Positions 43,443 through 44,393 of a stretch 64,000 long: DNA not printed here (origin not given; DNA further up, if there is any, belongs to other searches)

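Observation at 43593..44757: Convergent, 83-nt-overlapping RelA/SpoT synthetase-like and HD hydrolase-like gene pair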

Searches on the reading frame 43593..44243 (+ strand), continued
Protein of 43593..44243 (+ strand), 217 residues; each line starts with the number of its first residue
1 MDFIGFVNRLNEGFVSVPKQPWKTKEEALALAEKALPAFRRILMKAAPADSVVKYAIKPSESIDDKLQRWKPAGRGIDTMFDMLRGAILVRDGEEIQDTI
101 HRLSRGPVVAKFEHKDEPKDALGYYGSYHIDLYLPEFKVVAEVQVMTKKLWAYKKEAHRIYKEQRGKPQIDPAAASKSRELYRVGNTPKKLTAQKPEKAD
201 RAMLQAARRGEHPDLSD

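Call 46: search_protein_families(library=pfam, proteins=[P0018, P0023, P0027, P0032, P0038, P0111, P0050, P0052, P0077, P0054], max_evalue=0.01)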
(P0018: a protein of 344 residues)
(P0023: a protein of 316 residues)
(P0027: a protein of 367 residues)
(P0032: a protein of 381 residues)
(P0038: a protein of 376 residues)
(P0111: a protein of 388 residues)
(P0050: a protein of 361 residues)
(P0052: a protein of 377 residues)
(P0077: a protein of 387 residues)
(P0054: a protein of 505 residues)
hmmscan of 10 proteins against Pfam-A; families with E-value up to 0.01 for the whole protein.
P0018 (344 aa): 1 family
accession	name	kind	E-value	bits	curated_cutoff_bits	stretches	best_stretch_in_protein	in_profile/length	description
PF04607.23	RelA_SpoT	-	7.5e-11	42.8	27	1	210-314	4-107/113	Region found in RelA / SpoT proteins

P0023 (316 aa): 1 family
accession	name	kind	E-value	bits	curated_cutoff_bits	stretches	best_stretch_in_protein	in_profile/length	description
PF03031.24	NIF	-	1.4e-07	31.8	21.8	1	16-137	3-152/160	NLI interacting factor-like phosphatase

P0027 (367 aa): 3 families
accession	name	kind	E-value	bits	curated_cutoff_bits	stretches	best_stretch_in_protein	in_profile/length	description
PF04607.23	RelA_SpoT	-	5.6e-07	30.3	27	1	235-324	3-94/113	Region found in RelA / SpoT proteins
PF13328.12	HD_4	-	1.5e-05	25.2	27.2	1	19-98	1-80/156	HD domain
PF01966.28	HD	-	0.0028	18.4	22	0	38-124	1-115/116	HD domain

P0032 (381 aa): 2 families
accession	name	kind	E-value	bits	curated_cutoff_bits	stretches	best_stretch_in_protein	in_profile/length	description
PF13328.12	HD_4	-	7.9e-08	32.6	27.2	1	8-91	1-84/156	HD domain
PF04607.23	RelA_SpoT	-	8.2e-06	26.5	27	1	246-344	3-105/113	Region found in RelA / SpoT proteins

P0038 (376 aa): 1 family
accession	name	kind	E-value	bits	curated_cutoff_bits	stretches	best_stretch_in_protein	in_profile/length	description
PF04607.23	RelA_SpoT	-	3.4e-08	34.2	27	1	243-346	3-110/113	Region found in RelA / SpoT proteins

P0111 (388 aa): 2 families
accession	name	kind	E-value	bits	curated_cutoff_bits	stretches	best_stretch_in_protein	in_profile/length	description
PF13328.12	HD_4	-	1.7e-10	41.2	27.2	1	8-83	1-79/156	HD domain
PF04607.23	RelA_SpoT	-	0.00016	22.3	27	1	233-336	3-109/113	Region found in RelA / SpoT proteins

P0050 (361 aa): 3 families
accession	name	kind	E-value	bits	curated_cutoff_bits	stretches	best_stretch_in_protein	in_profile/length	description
PF04607.23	RelA_SpoT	-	3.4e-09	37.4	27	1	74-172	3-105/113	Region found in RelA / SpoT proteins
PF01966.28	HD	-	4.7e-08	33.8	22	1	238-332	2-116/116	HD domain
PF13328.12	HD_4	-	1.2e-06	28.7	27.2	1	215-299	1-76/156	HD domain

P0052 (377 aa): 4 families
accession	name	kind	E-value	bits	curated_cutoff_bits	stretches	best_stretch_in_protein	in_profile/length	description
PF13328.12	HD_4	-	7.3e-10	39.2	27.2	1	224-335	1-125/156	HD domain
PF04607.23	RelA_SpoT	-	0.00019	22.1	27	1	65-159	3-101/113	Region found in RelA / SpoT proteins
PF01966.28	HD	-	0.00023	21.9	22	1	244-333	3-115/116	HD domain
PF05934.16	MCLC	-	0.0085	15.3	25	0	97-159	146-208/549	Mid-1-related chloride channel (MCLC)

P0077 (387 aa): 1 family
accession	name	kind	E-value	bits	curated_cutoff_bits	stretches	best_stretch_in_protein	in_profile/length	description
PF04607.23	RelA_SpoT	-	1.2e-07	32.4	27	1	69-176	1-109/113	Region found in RelA / SpoT proteins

P0054 (505 aa): 1 family
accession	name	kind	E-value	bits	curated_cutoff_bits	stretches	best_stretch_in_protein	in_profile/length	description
PF04607.23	RelA_SpoT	-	1.7e-07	32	27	1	67-175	2-110/113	Region found in RelA / SpoT proteins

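Call 54: find_encoding_contigs(protein=P0004, flank=6000, max_places=2)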
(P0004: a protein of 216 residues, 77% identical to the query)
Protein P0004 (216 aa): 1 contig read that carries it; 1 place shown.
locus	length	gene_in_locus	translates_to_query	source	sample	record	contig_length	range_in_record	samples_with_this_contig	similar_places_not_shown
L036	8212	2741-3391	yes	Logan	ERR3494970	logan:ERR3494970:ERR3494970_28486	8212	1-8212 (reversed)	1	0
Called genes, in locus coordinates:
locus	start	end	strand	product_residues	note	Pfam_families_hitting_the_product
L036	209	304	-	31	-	-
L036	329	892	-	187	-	PF24729:Acb2_Tad1_hairpin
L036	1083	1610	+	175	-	-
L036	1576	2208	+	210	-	-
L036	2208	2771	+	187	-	-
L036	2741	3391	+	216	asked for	-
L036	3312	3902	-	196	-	PF13328:HD_4, PF01966:HD (faint)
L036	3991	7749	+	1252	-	PF02811:PHP, PF07733:DNA_pol3_alpha, PF17657:DNA_pol3_finger, PF14579:HHH_6 (weak)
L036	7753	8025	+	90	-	PF05488:PAAR_motif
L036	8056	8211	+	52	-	?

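Call 55: find_encoding_contigs(protein=P0003, flank=6000, max_places=2)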
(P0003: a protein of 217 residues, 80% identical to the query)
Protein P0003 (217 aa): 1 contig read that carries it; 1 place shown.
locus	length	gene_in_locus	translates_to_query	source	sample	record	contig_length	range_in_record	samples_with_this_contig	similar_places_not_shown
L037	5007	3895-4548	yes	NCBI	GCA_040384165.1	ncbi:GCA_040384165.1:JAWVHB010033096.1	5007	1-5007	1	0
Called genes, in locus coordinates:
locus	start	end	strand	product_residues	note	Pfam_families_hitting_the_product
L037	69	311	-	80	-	-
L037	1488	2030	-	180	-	PF24729:Acb2_Tad1_hairpin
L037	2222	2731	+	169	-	-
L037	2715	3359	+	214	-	-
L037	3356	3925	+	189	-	-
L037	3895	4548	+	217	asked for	PF04607:RelA_SpoT (weak)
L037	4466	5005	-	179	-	?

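Call 58: search_protein_families(library=pfam, proteins=[L036:1576-2205:+, L036:2208-2768:+, L001:1178-2095:+, L036:1083-1607:+], max_evalue=0.01)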
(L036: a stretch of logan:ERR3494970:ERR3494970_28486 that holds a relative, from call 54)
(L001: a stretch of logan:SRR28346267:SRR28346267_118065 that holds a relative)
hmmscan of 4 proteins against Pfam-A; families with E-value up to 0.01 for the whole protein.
L036:1576-2205:+ (210 aa): 0 families

L036:2208-2768:+ (187 aa): 0 families

L001:1178-2095:+ (306 aa): 0 families

L036:1083-1607:+ (175 aa): 0 families

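Call 62: find_related_loci(query=A4, collection=genome_contigs, flank=5000)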
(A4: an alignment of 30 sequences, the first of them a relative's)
Query A4 (217 aa) in genome_contigs; peptide patterns used: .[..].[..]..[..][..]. (x = any residue, [..] = any of these).
22 stretches matched a pattern; 2 encode a relative of the query (tblastn E <= 1e-3); 2 distinct loci.
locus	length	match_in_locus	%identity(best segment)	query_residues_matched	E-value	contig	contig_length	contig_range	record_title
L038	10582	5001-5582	35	20-200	5e-27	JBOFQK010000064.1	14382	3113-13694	MAG: Culicoidibacterales bacterium isolate WFFMC_MAG_212 k139_2772736_flag=0_multi=229.0119_len=14382, whole genome shot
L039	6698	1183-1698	38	20-181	7e-25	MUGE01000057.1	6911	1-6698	MAG: Thermoplasmata archaeon M11B2D M11B2D_scaffold_374, whole genome shotgun sequence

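Call 66: search_solved_structures(query=A5, max_evalue=0.01, show_alignments=3)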
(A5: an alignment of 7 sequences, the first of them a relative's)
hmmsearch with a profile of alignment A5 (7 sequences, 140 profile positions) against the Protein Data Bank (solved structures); distinct sequences matched with E-value up to 0.01: 23.
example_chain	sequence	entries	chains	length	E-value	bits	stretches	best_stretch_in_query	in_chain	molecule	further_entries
7smg_A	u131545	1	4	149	8.3e-40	139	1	3-139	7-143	(p)ppApp hydrolase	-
7oiw_A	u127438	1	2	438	6.6e-18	68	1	7-114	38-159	GTP pyrophosphokinase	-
1vj7_A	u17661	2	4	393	5.6e-17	65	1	4-127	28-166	Bifunctional RELA/SPOT | Bifunctional (p)ppGpp synthase/hydrolase RelA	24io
8acu_A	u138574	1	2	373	1.9e-15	60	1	5-113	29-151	GTP pyrophosphokinase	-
7qps_A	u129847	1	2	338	2.7e-15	59.5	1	11-113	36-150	ACT domain protein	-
5xnx_A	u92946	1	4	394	3.5e-15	59.2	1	4-118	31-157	Bifunctional (p)ppGpp synthase/hydrolase RelA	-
6yxa_A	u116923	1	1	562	4.3e-15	58.9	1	5-113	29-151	GTP pyrophosphokinase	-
3nqw_A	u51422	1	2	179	8.9e-15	57.9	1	6-130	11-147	CG11900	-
7qpr_A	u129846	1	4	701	9.2e-15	57.8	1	11-113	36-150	ACT domain protein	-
8fr8_I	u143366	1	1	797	2.8e-14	56.2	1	4-119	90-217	GTP pyrophosphokinase RelA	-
4yf1_A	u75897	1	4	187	4e-14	55.7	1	4-119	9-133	Lmo0812 protein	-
6yvc_A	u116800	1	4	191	2e-13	53.5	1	5-112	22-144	Bifunctional (P)ppGpp synthetase/guanosine-3',5'-bis(Diphosphate) 3'-pyrophosphohydrolase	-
6z3n_AAA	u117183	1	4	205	2.1e-13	53.4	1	5-112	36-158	Hydrolase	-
7ohg_A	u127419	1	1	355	5.2e-13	52.1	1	5-112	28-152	Guanosine-3',5'-bis(Diphosphate) 3'-pyrophosphohydrolase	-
6s2t_A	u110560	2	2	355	5.2e-13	52.1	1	5-112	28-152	(P)ppGpp synthetase I, SpoT/RelA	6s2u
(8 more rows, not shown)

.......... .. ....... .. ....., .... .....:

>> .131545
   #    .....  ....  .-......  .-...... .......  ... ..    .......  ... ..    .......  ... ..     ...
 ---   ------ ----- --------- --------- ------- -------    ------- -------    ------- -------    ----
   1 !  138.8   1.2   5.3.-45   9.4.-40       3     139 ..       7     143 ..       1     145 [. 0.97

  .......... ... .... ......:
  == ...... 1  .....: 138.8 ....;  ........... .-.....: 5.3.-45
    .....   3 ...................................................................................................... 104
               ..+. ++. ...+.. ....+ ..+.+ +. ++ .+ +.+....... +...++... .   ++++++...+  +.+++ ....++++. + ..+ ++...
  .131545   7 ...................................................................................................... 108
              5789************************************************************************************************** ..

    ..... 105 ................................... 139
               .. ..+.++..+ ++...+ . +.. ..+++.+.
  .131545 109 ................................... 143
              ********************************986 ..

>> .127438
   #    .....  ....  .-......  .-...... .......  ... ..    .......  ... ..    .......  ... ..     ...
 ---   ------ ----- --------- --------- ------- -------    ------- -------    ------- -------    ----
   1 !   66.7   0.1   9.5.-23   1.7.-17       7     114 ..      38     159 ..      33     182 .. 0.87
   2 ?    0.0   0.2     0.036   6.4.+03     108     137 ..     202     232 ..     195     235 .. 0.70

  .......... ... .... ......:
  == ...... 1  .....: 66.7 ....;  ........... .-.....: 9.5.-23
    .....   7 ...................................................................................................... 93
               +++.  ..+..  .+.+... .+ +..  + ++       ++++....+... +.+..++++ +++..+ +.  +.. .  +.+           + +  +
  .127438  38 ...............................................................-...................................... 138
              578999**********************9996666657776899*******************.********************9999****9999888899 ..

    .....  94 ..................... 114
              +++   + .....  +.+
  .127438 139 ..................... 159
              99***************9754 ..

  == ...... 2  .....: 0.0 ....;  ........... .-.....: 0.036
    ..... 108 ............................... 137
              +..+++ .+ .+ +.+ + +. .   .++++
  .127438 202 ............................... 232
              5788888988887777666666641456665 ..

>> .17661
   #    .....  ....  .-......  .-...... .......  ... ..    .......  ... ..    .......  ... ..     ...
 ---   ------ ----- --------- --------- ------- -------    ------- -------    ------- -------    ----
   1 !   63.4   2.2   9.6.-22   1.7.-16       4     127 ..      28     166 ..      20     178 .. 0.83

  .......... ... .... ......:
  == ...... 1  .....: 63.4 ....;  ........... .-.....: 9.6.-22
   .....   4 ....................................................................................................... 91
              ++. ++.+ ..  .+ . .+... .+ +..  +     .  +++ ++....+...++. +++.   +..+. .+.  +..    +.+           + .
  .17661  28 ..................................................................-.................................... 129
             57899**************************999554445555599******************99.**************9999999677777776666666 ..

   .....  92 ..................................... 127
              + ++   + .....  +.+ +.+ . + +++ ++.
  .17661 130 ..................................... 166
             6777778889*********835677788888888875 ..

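Call 70: search_solved_structures(query=P0039, max_evalue=0.001, show_alignments=1)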
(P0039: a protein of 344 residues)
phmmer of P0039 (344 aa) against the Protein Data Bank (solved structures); distinct sequences matched with E-value up to 0.001: 16.
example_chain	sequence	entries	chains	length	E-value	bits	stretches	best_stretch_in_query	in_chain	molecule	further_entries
7smg_A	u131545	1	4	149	4.8e-23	85.2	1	4-140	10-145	(p)ppApp hydrolase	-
1vj7_A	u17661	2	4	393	1.7e-10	43.9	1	3-115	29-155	Bifunctional RELA/SPOT | Bifunctional (p)ppGpp synthase/hydrolase RelA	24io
7oiw_A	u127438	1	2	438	1.8e-10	43.9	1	7-129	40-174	GTP pyrophosphokinase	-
8acu_A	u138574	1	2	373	1e-08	38.1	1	8-110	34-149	GTP pyrophosphokinase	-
6yxa_A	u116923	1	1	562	3.8e-08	36.2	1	8-110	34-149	GTP pyrophosphokinase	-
4yf1_A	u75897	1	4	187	9.8e-08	34.9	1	2-88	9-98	Lmo0812 protein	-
3nqw_A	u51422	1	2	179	3e-07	33.3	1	14-158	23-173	CG11900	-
8fr8_I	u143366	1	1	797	5e-07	32.6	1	4-133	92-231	GTP pyrophosphokinase RelA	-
5xnx_A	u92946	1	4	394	1.3e-06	31.3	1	4-133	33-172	Bifunctional (p)ppGpp synthase/hydrolase RelA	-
6s2t_A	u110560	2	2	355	7.9e-06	28.6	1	5-71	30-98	(P)ppGpp synthetase I, SpoT/RelA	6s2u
7ohg_A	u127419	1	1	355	7.9e-06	28.6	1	5-71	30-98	Guanosine-3',5'-bis(Diphosphate) 3'-pyrophosphohydrolase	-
6s2v_A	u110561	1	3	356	7.9e-06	28.6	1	5-71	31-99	(P)ppGpp synthetase I, SpoT/RelA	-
7qps_A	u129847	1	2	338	1.2e-05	28.1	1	7-110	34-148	ACT domain protein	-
7qpr_A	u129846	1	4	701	4e-05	26.3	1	7-110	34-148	ACT domain protein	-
3nr1_A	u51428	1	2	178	0.00045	22.9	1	7-115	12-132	HD domain-containing protein 3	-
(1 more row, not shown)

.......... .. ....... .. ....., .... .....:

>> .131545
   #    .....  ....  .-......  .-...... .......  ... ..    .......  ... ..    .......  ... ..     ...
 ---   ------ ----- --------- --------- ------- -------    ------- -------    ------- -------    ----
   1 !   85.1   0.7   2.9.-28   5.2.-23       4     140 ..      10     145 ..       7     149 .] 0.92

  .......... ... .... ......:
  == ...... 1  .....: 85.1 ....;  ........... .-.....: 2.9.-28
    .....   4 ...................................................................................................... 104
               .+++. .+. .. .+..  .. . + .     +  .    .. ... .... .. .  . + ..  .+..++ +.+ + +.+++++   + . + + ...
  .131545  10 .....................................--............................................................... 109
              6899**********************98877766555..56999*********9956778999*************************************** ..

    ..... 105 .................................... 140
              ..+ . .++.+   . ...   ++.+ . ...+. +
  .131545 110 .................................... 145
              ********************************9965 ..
